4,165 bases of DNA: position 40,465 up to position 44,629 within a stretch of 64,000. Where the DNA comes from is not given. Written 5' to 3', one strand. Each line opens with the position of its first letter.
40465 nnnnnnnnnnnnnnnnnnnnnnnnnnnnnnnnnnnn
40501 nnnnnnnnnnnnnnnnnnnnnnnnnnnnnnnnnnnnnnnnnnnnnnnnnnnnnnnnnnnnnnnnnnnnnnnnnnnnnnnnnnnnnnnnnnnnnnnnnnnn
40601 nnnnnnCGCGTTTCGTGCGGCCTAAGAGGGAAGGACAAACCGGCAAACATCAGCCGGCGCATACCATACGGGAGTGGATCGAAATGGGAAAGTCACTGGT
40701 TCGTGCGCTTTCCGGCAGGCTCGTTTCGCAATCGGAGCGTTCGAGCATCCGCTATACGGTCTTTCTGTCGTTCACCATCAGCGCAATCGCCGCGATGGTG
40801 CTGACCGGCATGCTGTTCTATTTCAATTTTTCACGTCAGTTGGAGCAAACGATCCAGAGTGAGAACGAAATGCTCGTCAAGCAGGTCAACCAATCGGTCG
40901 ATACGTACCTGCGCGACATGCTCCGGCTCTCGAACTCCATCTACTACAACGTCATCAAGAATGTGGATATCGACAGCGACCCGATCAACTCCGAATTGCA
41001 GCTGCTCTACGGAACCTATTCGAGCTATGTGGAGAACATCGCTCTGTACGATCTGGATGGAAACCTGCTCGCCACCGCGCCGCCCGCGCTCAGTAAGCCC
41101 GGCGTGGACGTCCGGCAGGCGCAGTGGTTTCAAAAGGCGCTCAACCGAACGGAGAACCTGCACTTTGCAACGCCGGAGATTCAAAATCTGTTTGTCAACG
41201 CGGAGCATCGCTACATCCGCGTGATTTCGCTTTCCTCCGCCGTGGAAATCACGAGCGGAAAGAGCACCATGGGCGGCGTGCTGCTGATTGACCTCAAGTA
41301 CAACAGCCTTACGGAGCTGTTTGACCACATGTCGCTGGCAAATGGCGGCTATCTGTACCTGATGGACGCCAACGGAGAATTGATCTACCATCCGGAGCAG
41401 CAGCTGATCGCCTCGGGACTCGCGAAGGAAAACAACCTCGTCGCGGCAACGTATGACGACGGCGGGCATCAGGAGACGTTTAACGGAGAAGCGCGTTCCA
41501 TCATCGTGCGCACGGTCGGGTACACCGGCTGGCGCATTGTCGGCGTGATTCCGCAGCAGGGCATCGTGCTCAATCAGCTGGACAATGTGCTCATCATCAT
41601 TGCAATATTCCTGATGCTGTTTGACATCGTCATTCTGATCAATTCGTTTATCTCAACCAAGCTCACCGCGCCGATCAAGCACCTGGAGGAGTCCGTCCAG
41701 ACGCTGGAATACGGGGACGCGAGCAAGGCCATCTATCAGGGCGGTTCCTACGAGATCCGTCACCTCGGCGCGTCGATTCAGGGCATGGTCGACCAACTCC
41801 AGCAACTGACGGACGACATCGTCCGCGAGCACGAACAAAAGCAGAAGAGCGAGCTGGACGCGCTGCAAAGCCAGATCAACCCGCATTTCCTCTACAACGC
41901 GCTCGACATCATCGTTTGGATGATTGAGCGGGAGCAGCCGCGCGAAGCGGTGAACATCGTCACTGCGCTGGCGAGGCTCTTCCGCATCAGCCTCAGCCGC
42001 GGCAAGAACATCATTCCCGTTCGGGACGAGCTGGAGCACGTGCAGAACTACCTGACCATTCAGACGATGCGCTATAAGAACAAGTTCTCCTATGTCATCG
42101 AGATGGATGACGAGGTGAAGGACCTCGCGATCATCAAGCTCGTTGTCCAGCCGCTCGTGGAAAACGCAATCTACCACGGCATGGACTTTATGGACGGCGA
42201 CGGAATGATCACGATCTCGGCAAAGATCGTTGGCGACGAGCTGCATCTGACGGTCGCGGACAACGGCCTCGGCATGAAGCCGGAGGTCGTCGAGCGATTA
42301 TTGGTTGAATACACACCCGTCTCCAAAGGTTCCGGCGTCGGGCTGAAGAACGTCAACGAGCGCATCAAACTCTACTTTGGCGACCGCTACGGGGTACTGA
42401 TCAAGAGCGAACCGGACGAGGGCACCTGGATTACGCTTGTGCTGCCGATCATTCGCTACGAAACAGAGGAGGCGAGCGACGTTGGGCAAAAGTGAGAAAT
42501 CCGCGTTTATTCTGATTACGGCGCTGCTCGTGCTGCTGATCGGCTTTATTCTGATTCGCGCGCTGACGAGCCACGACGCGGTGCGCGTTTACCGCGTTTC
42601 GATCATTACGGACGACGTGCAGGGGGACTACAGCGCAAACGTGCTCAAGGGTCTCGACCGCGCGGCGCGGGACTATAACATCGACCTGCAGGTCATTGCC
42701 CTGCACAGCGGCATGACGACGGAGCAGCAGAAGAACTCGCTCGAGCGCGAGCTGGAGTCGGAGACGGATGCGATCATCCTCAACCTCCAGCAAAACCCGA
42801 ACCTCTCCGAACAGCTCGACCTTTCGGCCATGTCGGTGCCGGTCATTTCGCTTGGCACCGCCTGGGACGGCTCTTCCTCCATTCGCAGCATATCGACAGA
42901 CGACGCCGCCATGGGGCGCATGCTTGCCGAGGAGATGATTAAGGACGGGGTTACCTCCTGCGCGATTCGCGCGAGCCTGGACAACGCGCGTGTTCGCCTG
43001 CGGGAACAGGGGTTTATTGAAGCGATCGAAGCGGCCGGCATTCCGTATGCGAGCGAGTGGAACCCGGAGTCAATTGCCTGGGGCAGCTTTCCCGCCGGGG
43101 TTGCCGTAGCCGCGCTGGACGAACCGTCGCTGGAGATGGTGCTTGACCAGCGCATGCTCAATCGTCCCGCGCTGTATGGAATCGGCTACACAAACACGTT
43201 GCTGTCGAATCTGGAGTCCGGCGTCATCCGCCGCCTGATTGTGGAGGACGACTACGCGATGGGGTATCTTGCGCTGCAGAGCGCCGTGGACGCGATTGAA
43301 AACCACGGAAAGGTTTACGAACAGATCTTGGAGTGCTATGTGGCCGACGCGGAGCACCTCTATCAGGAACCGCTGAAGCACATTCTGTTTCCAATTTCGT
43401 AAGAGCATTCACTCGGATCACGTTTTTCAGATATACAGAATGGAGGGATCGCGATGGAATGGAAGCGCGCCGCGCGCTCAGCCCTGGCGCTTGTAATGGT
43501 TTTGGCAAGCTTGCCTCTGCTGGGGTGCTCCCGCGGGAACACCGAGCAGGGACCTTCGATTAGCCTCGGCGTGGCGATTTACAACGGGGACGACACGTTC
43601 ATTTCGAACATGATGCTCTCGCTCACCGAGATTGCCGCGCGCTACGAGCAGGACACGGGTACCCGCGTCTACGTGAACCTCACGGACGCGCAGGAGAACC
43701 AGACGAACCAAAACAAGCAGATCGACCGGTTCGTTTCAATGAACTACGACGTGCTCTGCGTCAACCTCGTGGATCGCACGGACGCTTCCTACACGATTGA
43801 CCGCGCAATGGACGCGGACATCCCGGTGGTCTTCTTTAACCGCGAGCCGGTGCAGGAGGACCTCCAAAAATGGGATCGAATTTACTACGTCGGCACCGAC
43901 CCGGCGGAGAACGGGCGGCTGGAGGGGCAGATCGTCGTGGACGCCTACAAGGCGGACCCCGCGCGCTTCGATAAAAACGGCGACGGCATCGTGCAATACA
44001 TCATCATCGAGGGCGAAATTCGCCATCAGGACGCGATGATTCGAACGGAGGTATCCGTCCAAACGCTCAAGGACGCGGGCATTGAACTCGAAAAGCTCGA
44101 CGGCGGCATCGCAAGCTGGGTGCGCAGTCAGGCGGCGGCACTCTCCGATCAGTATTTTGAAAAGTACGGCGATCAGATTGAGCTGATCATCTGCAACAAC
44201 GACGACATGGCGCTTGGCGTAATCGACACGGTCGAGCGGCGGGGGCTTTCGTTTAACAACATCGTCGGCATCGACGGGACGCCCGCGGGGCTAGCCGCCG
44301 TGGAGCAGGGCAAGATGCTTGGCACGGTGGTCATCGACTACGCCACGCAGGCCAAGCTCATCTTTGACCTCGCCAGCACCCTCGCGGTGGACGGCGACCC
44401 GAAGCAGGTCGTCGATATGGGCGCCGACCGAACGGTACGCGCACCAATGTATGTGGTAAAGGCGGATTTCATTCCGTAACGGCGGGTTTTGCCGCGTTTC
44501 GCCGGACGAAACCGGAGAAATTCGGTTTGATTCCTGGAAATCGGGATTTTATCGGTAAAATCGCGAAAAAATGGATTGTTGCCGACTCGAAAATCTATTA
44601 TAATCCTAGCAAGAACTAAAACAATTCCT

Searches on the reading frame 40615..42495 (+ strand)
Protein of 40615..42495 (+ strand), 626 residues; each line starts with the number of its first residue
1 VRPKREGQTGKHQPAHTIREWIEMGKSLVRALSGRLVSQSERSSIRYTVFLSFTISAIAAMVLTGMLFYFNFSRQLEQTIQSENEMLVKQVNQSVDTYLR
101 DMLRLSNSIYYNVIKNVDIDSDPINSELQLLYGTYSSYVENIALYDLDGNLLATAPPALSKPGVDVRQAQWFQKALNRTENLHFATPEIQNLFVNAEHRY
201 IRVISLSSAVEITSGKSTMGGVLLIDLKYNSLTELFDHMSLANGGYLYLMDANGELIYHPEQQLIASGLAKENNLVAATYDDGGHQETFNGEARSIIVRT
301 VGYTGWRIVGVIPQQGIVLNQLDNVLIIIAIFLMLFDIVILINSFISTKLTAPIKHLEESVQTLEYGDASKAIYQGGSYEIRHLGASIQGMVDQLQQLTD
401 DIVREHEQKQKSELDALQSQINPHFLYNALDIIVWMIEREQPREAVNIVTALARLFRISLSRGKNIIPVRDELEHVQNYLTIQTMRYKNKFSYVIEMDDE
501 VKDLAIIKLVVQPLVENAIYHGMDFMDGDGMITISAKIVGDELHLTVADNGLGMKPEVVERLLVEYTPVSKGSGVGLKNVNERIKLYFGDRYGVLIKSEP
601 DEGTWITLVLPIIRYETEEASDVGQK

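Call 59: search_protein_families(library=pfam, proteins=[window:40615-42495:+], max_evalue=0.00001)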
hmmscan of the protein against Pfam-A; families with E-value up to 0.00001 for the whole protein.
window:40615-42495:+ (626 aa): 3 families
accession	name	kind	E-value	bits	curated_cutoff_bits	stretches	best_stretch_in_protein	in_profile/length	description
PF06580.19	His_kinase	-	1e-27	96.6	25.2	1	413-491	2-81/81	Histidine kinase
PF02743.24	dCache_1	-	1.3e-27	97.3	45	1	75-310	2-239/240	Cache domain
PF02518.31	HATPase_c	-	7.6e-15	55.8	26.4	1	506-612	5-109/111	Histidine kinase-, DNA gyrase B-, and HSP90-like ATPase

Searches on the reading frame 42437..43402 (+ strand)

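Call 59: search_protein_families(library=pfam, proteins=[window:42437-43402:+], max_evalue=0.00001)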
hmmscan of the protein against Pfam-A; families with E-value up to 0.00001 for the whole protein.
window:42437-43402:+ (321 aa): 2 families
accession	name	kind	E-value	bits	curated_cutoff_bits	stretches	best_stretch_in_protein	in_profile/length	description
PF13407.12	Peripla_BP_4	-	5.8e-19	69.1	35.1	1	56-288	3-255/258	Periplasmic binding protein domain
PF00532.27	Peripla_BP_1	-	1.2e-10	41.8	22.2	1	61-208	11-158/281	Periplasmic binding proteins and sugar binding domain of LacI family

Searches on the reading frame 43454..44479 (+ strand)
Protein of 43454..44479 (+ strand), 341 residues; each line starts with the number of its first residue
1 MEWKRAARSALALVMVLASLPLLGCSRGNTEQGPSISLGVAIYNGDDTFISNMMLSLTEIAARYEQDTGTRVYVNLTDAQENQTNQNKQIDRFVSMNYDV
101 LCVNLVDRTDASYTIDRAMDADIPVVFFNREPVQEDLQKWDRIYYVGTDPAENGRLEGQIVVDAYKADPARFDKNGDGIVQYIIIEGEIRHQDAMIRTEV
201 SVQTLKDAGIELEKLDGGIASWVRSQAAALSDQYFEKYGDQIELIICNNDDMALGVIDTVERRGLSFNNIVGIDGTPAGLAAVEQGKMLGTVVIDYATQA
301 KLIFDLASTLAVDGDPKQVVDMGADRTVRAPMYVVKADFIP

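Call 59: search_protein_families(library=pfam, proteins=[window:43454-44479:+], max_evalue=0.00001)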
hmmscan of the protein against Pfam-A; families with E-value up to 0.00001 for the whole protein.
window:43454-44479:+ (341 aa): 1 family
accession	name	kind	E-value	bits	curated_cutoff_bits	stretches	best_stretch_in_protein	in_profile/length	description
PF13407.12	Peripla_BP_4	-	4.6e-44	151.3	35.1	1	39-311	2-254/258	Periplasmic binding protein domain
